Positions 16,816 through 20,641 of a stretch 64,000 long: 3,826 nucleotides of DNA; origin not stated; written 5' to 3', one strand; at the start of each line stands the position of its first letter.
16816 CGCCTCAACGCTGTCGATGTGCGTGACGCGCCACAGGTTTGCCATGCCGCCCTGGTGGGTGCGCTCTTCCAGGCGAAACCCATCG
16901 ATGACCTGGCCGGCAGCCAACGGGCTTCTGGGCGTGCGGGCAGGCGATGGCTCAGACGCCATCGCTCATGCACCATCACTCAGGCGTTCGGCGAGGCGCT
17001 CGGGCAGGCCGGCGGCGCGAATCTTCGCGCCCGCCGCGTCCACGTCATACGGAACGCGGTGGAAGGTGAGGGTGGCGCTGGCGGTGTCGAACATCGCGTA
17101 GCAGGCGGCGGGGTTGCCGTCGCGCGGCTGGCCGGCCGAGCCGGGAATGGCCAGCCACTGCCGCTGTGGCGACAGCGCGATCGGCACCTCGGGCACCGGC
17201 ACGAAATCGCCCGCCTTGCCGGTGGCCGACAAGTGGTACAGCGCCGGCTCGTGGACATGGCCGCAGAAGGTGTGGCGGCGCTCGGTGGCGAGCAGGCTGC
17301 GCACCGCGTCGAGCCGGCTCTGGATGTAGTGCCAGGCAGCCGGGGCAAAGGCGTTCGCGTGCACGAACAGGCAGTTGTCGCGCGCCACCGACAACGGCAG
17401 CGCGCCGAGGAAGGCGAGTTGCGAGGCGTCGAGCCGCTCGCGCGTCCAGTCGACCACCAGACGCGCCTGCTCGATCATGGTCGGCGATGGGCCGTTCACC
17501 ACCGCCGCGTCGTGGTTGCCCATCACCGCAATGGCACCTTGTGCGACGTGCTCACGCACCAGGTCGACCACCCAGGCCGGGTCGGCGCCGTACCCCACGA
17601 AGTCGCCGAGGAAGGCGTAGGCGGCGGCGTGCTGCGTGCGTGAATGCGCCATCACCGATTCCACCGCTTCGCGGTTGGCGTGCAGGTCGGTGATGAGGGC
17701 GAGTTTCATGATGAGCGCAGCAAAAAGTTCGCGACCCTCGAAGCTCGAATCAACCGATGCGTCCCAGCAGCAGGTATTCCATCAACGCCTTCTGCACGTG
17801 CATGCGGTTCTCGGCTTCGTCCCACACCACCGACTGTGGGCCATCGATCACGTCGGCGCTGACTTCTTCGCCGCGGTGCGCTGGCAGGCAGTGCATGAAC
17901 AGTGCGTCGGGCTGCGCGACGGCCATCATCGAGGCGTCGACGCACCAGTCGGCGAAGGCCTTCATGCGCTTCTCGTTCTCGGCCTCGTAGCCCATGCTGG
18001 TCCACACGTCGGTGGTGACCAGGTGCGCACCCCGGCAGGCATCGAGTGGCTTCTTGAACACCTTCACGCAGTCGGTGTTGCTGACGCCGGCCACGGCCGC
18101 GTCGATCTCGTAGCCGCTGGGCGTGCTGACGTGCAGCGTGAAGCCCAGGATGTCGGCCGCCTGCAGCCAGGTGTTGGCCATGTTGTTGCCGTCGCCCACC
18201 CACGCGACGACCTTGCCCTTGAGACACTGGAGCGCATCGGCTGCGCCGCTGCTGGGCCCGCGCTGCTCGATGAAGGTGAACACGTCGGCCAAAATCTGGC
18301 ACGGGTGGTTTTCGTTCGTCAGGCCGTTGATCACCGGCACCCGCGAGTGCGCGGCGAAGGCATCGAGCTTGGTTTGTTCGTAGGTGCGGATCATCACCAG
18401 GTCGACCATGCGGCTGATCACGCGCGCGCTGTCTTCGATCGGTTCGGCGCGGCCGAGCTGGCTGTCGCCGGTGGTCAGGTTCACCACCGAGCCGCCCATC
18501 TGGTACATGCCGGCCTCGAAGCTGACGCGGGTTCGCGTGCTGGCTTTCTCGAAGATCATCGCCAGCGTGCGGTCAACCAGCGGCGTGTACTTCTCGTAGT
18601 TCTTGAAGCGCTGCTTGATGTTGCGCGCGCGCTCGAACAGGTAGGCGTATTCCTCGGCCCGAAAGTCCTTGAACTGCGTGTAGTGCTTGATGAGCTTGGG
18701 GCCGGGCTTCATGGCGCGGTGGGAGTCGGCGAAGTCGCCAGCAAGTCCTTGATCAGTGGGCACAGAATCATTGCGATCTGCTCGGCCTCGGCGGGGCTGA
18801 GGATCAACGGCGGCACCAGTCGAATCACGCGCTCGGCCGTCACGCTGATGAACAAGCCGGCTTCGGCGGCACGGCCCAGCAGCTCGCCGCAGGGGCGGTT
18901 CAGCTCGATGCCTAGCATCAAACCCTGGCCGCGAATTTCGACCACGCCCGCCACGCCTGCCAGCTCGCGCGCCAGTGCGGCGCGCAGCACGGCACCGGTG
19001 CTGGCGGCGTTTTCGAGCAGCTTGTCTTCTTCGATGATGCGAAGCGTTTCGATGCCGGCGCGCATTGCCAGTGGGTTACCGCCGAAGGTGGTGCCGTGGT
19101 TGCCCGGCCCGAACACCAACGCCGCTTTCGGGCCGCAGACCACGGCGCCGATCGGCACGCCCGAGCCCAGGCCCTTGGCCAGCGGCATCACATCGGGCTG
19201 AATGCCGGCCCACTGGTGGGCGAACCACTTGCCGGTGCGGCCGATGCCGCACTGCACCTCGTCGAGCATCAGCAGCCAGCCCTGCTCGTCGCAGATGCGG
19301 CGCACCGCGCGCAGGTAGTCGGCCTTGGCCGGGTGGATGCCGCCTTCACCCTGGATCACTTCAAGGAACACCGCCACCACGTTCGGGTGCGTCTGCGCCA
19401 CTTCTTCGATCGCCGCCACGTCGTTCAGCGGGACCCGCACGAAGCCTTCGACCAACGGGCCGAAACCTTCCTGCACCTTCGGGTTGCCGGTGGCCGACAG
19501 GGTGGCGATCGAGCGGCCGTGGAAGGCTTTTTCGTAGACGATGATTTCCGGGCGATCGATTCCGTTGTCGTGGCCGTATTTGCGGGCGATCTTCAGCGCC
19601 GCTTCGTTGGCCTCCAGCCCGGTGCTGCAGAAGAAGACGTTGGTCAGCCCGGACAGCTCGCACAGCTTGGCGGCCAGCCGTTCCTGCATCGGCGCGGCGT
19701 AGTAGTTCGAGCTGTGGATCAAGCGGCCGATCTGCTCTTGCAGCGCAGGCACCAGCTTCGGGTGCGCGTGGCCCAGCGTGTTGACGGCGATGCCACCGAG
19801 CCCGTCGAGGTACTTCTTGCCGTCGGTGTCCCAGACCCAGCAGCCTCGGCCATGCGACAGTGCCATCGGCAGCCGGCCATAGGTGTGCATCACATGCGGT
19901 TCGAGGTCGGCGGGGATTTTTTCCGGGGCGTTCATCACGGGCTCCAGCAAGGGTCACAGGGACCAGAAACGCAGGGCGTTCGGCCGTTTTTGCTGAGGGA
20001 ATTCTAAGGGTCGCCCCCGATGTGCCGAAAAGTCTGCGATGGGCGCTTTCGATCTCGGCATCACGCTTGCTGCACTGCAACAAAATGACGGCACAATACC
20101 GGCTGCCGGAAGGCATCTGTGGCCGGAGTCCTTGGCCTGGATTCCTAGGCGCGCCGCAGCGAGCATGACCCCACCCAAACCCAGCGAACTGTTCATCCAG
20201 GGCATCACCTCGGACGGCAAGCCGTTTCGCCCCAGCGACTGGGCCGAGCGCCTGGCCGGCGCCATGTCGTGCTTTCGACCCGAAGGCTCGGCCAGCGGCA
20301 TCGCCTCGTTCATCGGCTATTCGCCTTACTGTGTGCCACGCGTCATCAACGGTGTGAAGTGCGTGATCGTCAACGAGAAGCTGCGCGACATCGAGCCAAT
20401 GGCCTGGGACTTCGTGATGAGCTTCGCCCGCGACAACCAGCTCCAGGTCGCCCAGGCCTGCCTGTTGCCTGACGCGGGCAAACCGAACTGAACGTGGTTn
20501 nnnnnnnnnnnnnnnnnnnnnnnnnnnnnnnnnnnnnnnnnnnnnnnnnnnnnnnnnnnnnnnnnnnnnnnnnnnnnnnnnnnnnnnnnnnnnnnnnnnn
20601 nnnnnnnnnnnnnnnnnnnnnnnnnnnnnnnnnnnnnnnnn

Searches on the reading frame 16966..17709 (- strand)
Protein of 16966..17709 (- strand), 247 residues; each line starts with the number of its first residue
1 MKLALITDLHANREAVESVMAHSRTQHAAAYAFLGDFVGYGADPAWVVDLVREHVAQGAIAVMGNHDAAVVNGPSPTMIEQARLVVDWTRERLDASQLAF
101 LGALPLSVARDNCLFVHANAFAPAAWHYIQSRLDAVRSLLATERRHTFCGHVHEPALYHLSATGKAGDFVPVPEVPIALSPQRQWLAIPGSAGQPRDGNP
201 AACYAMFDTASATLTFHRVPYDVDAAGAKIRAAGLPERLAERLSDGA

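Call 67: search_protein_families(library=pfam, proteins=[window:16966-17709:-], max_evalue=0.000001)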
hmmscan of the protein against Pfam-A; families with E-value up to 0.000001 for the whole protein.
window:16966-17709:- (247 aa): 2 families
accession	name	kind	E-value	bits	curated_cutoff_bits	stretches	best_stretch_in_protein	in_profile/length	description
PF12850.12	Metallophos_2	-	6.2e-15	56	27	1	1-210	1-152/154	Calcineurin-like phosphoesterase superfamily domain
PF00149.33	Metallophos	-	2.1e-10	41.8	21.5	1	1-91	1-93/191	Calcineurin-like phosphoesterase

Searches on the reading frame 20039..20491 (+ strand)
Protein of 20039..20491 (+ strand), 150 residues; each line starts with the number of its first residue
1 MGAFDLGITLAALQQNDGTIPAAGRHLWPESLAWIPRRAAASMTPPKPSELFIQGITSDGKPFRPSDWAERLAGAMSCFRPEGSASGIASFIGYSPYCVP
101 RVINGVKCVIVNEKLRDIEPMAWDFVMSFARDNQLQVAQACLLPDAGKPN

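Call 3: search_protein_families(library=pfam, proteins=[window:20039-20491:+], max_evalue=0.01)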
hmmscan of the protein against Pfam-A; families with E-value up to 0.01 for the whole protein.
window:20039-20491:+ (150 aa): 1 family
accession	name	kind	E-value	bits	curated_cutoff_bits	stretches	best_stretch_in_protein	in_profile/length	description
PF12112.13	DUF3579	-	1e-38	132.1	25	1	48-139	2-89/90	Protein of unknown function (DUF3579)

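Call 4: search_protein_families(library=ncbifam, proteins=[window:20039-20491:+], max_evalue=0.01)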
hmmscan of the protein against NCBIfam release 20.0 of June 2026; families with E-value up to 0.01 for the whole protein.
window:20039-20491:+ (150 aa): 0 families
